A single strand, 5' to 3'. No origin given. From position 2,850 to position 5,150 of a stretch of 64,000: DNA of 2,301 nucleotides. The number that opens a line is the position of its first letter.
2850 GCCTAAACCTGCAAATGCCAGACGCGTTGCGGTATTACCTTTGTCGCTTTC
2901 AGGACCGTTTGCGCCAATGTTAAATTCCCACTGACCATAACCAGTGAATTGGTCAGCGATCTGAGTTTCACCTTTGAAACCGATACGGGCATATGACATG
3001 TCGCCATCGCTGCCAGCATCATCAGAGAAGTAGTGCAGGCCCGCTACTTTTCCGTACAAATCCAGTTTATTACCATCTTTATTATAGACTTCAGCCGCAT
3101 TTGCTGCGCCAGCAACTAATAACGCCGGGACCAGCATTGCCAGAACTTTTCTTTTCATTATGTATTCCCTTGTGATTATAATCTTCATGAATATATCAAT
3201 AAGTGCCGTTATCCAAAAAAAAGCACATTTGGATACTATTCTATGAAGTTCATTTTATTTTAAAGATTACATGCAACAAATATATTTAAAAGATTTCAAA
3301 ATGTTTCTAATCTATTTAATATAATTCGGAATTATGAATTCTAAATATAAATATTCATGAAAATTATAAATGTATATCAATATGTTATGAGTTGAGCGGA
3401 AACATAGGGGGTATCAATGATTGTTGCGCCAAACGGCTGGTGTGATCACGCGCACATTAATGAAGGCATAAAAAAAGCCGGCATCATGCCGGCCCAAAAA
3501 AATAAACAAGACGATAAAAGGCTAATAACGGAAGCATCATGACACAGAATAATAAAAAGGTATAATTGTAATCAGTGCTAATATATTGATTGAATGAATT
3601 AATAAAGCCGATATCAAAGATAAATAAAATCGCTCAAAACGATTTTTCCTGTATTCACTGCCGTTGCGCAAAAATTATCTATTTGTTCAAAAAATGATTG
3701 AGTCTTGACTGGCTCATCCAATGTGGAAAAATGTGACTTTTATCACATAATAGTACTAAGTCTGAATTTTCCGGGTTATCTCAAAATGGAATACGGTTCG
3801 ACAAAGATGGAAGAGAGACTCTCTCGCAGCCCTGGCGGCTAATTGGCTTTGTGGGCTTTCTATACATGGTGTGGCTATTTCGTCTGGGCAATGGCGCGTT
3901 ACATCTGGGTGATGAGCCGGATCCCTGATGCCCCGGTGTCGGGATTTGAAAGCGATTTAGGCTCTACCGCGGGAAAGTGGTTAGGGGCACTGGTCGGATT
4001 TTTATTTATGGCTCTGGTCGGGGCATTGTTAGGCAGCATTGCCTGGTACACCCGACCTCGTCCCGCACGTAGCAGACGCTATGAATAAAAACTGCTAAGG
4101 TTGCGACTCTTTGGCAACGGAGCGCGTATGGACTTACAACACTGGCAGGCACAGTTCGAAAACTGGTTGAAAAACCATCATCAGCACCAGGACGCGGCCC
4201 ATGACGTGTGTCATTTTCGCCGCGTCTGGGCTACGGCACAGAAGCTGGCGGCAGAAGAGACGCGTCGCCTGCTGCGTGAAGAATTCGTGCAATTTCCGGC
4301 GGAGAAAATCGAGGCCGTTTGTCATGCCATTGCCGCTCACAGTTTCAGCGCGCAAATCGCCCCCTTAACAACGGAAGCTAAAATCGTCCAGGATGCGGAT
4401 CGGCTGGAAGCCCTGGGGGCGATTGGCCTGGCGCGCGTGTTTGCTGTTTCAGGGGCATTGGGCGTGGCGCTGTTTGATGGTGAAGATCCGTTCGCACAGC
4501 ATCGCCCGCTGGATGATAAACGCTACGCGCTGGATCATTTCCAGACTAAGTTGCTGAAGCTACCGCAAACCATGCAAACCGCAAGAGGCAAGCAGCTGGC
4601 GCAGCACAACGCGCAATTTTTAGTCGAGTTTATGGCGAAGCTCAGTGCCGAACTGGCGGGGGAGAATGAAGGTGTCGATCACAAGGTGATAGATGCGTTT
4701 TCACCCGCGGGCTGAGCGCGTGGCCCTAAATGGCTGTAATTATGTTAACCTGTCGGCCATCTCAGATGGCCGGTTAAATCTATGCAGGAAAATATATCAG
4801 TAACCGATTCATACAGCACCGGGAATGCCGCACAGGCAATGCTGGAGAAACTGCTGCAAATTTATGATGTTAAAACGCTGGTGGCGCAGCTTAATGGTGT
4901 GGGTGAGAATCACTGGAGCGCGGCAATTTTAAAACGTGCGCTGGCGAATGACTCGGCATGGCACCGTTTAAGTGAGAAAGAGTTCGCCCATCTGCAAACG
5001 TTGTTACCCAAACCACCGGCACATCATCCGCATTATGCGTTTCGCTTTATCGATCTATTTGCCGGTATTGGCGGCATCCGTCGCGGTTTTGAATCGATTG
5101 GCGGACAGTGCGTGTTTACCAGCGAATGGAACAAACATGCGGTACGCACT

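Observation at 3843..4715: Start-codon ambiguity for yedR and yedJ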

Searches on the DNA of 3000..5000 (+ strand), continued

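Call 23: get_annotated_region(hit=H72, flank=2500)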
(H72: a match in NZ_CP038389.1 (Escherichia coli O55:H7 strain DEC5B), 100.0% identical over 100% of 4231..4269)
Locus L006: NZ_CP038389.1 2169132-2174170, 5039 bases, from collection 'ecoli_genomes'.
description: Escherichia coli O55:H7 strain DEC5B chromosome, complete genome
organism: Escherichia coli O55:H7 strain DEC5B (NCBI taxid 244320)
replicon: chromosome; assembly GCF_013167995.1
host: Homo sapiens; source: missing; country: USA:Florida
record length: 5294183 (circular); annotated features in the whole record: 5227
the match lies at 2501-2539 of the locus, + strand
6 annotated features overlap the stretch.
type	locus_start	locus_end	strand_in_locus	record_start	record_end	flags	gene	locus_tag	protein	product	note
CDS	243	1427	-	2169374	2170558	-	ompC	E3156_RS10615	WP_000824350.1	porin OmpC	-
CDS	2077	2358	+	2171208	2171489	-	drpB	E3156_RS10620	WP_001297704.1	cell division protein DrpB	-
CDS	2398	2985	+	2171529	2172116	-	-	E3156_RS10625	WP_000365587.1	phosphohydrolase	-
CDS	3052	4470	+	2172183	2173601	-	dcm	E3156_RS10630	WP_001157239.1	DNA-cytosine methyltransferase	-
CDS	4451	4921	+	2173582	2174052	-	vsr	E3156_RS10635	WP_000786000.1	VSPR family DNA mismatch endonuclease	-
CDS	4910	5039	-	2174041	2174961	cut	yedA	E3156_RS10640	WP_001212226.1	drug/metabolite exporter YedA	-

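Call 24: get_annotated_region(hit=H79, flank=2500)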
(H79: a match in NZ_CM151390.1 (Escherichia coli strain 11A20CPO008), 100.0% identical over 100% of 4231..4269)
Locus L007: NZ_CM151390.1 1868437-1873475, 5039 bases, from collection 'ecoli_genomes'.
description: Escherichia coli strain 11A20CPO008 chromosome, whole genome shotgun sequence
organism: Escherichia coli strain 11A20CPO008 (NCBI taxid 562)
replicon: chromosome; assembly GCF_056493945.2
host: Homo sapiens; source: missing; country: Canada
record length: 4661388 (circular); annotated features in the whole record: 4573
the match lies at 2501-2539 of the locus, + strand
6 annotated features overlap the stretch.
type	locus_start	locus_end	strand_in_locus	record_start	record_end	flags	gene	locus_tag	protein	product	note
CDS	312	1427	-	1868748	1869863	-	-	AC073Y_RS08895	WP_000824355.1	porin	-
CDS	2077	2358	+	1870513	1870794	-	drpB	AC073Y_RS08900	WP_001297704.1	cell division protein DrpB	-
CDS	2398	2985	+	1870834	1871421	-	-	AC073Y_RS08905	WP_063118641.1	phosphohydrolase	-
CDS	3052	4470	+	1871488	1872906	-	dcm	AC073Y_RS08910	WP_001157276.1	DNA-cytosine methyltransferase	-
CDS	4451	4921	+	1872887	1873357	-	vsr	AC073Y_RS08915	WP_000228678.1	VSPR family DNA mismatch endonuclease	-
CDS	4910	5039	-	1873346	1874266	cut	yedA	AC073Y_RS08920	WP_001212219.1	drug/metabolite exporter YedA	-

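Call 25: get_annotated_region(hit=H80, flank=2500)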
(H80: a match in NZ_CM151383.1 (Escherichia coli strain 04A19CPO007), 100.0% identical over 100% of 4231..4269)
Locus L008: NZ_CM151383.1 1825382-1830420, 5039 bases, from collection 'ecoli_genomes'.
description: Escherichia coli strain 04A19CPO007 chromosome, whole genome shotgun sequence
organism: Escherichia coli strain 04A19CPO007 (NCBI taxid 562)
replicon: chromosome; assembly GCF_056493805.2
host: Homo sapiens; source: missing; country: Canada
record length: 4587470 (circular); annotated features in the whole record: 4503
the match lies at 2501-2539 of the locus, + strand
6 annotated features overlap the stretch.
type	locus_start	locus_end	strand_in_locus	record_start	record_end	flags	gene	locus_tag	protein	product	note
CDS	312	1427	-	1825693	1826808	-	-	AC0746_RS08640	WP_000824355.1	porin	-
CDS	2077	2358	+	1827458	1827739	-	drpB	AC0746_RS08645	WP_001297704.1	cell division protein DrpB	-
CDS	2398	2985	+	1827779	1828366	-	-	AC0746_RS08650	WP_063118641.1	phosphohydrolase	-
CDS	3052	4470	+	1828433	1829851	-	dcm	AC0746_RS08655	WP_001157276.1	DNA-cytosine methyltransferase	-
CDS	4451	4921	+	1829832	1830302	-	vsr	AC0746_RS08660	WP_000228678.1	VSPR family DNA mismatch endonuclease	-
CDS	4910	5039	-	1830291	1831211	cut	yedA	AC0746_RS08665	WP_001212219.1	drug/metabolite exporter YedA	-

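Call 34: search_rna_families(source=window, start=3000, end=5000, threshold=gathering)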
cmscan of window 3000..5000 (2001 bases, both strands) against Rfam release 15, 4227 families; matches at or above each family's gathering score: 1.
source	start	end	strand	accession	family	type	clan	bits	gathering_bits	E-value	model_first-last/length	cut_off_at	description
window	3470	3558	-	RF01401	rseX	Gene; sRNA;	-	93.4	50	6.5e-13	1-94/94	no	rseX Hfq binding RNA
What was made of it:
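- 3470..3558 (-): rseX small RNA. It is the divergent neighbour of drpB and is listed for context only. Rfam RF01401, 93.4 bits against a gathering score of 50 (call 34).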
